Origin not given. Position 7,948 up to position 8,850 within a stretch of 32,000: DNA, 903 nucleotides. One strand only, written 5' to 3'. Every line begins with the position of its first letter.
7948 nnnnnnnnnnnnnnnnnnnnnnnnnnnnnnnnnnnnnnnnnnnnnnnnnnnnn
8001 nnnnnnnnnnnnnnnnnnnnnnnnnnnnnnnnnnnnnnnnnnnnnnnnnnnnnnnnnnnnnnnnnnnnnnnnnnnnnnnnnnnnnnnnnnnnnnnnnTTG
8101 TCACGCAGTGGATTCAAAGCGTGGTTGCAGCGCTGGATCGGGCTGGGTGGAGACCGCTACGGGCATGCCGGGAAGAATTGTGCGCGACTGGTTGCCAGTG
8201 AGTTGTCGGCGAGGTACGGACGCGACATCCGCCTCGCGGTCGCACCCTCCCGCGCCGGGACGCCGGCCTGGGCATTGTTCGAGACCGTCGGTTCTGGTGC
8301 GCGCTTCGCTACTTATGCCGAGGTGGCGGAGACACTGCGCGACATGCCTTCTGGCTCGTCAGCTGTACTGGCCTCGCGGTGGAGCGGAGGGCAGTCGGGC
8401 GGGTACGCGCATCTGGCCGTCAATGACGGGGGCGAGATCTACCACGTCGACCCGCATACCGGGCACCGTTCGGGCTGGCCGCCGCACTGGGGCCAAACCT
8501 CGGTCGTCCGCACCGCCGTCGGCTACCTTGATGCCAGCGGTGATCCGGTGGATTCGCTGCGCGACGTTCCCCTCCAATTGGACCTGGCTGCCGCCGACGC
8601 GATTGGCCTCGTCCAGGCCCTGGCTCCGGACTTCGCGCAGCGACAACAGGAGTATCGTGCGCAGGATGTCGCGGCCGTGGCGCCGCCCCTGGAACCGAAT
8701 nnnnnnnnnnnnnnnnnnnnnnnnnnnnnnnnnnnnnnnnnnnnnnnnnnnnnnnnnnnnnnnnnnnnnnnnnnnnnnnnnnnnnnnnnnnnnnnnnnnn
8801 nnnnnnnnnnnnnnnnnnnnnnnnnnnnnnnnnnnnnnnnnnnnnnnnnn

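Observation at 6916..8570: Papain-fold / GNAT-like / papain-fold sandwich, with a His-Tyr swap in the second copy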

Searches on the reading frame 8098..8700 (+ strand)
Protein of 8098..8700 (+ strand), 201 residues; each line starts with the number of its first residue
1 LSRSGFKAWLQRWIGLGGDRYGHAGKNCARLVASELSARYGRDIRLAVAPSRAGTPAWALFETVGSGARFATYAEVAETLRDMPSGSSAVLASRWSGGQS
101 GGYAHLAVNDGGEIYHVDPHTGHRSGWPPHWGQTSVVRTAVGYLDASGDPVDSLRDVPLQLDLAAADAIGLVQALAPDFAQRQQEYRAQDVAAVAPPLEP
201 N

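Call 7: search_protein_families(library=pfam, proteins=[window:8098-8700:+], max_evalue=0.1)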
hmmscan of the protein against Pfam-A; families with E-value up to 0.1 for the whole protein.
window:8098-8700:+ (201 aa): 1 family
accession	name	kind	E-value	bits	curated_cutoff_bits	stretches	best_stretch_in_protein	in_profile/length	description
PF15644.12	Gln_amidase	-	1.5e-07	33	24.1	1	65-123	56-114/114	Papain fold toxin 1, glutamine deamidase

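Call 8: search_protein_families(library=ncbifam, proteins=[window:8098-8700:+], max_evalue=0.1)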
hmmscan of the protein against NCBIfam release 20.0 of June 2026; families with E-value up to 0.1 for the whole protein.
window:8098-8700:+ (201 aa): 0 families

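Call 56: search_solved_structures(query=A4, max_evalue=10, show_alignments=3)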
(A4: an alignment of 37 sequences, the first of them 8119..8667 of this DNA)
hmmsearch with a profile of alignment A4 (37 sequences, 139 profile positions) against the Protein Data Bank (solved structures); distinct sequences matched with E-value up to 10: 15.
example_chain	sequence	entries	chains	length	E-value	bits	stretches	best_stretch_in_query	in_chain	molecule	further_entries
5jpp_A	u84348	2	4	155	0.092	15.9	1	96-125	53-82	limonene epoxide hydrolase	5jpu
4xby_C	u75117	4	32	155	0.14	15.2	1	96-125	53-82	Limonene-1,2-epoxide hydrolase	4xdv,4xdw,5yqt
4xbt_A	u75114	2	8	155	0.15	15.1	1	96-125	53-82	Limonene-1,2-epoxide hydrolase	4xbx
5cf2_A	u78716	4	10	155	0.45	13.6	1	96-125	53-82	Limonene-1,2-epoxide hydrolase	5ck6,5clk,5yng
5cf1_A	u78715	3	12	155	0.52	13.4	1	96-125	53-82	Limonene-1,2-epoxide hydrolase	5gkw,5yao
1nu3_A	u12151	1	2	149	0.52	13.4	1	96-125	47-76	limonene-1,2-epoxide hydrolase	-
1nww_A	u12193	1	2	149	0.52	13.4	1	96-125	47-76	Limonene-1,2-epoxide hydrolase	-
4r9k_A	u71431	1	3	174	0.65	13.1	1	96-125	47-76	Limonene-1,2-epoxide hydrolase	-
4r9l_A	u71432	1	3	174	0.67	13.1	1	96-125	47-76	Limonene-1,2-epoxide hydrolase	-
5lcx_A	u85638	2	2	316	0.84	12.7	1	88-121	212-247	(-)-isopiperitenone reductase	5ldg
5l4s_A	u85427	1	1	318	0.85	12.7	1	88-121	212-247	(-)-isopiperitenone reductase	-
7vx2_A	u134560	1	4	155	0.87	12.7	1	98-125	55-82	Limonene-1,2-epoxide hydrolase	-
7vwm_A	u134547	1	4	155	0.89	12.7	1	98-125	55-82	Limonene-1,2-epoxide hydrolase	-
7vwd_A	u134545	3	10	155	0.89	12.7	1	98-125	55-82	Limonene-1,2-epoxide hydrolase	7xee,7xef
2eis_A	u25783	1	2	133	1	12.5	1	54-111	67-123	Hypothetical protein TTHB207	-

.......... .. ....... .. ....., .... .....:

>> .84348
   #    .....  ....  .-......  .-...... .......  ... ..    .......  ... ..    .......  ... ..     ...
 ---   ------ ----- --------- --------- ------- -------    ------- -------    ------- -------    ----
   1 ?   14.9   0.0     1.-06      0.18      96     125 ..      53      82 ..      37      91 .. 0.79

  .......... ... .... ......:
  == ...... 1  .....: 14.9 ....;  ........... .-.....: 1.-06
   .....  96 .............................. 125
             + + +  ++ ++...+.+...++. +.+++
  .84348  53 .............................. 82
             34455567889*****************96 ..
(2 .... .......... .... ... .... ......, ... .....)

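Call 65: predict_structure(alignment_id=A5)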
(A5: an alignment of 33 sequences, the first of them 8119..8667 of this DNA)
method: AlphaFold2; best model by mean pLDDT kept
length: 183 residues; sequences in the alignment: 33
mean_pLDDT: 84.4   pTM: 0.74
mean pLDDT of the five models: 84.4, 81.8, 81.7, 81.4, 81.2
residues with pLDDT >= 90: 113; 70-90: 30; 50-70: 28; < 50: 12
segments of 3 or more residues with pLDDT < 50: 1-8
pLDDT, mean of each block of 10 residues (from residue 1): 46 56 96 97 89 96 96 98 95 90 98 94 92 97 90 56 59 77 77
secondary structure, 60 per line:
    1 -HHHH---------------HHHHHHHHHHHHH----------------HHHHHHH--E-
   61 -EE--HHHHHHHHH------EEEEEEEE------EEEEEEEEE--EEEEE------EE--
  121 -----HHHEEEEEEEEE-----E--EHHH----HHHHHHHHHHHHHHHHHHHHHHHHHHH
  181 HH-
elements in order: H2-5 H21-33 H50-56 H66-74 E81-88 E95-103 E106-110 E129-137 H154-182

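Call 67: fold_search(model_id=the predicted structure, library=pdb)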
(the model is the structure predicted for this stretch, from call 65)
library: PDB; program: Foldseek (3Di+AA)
matches with E <= 10: 882; with E <= 0.001: 2
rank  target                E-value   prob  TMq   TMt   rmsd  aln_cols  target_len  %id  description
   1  8brf_BBB              7.4e-05  1.00  0.45  0.56   5.1       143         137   14  YopQ apo from Yersinia enterocolitica (released 2023-12-13)
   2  8brf_AAA              1.3e-04  1.00  0.40  0.48   7.9       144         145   14  YopQ apo from Yersinia enterocolitica (released 2023-12-13)
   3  1ukf                  1.6e-03  0.99  0.37  0.36  10.3       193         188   13  Crystal Structure of Pseudomonas Avirulence Protein AvrPphB (released 2003-12-09)
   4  8ssk_D                3.5e-03  0.94  0.33  0.22   9.2       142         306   18  Citrobacter rodentium contact dependent growth inhibition (CDI) entry and toxin (CdiA-CT) domains (released 2024-05-15)
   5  8ssk_B                5.7e-03  0.91  0.33  0.23   8.3       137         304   18  Citrobacter rodentium contact dependent growth inhibition (CDI) entry and toxin (CdiA-CT) domains (released 2024-05-15)
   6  8ssk_A                7.3e-03  0.90  0.33  0.22   8.3       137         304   18  Citrobacter rodentium contact dependent growth inhibition (CDI) entry and toxin (CdiA-CT) domains (released 2024-05-15)
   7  9l5u_B                7.8e-03  0.99  0.39  0.48   5.7       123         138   19  Papain-like cysteine protease toxin/immunity pair (released 2025-06-04)
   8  6v9z_A                9.4e-03  0.95  0.40  0.13   5.8       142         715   13  Cryo-EM structure of PCAT1 bound to its CtA peptide substrate (released 2020-01-22)
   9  9l5u_A                1.2e-02  0.97  0.38  0.47   5.7       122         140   19  Papain-like cysteine protease toxin/immunity pair (released 2025-06-04)
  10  8oig_A                1.4e-02  0.87  0.37  0.38   9.0       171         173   16  Crystal Structure of Staphopain C from Staphylococcus aureus (released 2023-06-21)
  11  6njd_B                2.1e-02  0.77  0.34  0.33   8.9       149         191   12  Crystal structure of RavD (residues 1-200) from Legionella pneumophila (strain Corby) complexed with Met-1 linked di-u (released 2019-05-22)
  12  5lq7                  2.4e-02  0.92  0.41  0.38   8.5       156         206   12  Salmonella effector SpvD - G161 variant (released 2016-11-02)
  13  7t54_A                3.2e-02  0.80  0.36  0.11  19.5       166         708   14  Cryo-EM structure of ATP-bound PCAT1 in the outward-facing conformation (released 2022-02-02)
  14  8vp5_B                3.9e-02  0.75  0.40  0.13  15.5       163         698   12  Cryo-EM structure of the ABC transporter PCAT1 bound with ADP and Substrate (released 2024-10-30)
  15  7t55_A                4.2e-02  0.94  0.43  0.13   4.9       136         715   13  Cryo-EM structure of PCAT1 in the inward-facing wide conformation under ATP turnover condition (released 2022-02-02)
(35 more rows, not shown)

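Call 86: search_protein_families(library=phrogs, proteins=[window:8119-8667:+], max_evalue=0.01)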
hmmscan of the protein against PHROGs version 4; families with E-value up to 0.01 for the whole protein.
window:8119-8667:+ (183 aa): 0 families

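Call 87: search_protein_families(library=padloc, proteins=[window:8119-8667:+], max_evalue=0.01)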
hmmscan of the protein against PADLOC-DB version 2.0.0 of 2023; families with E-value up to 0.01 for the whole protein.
window:8119-8667:+ (183 aa): 0 families
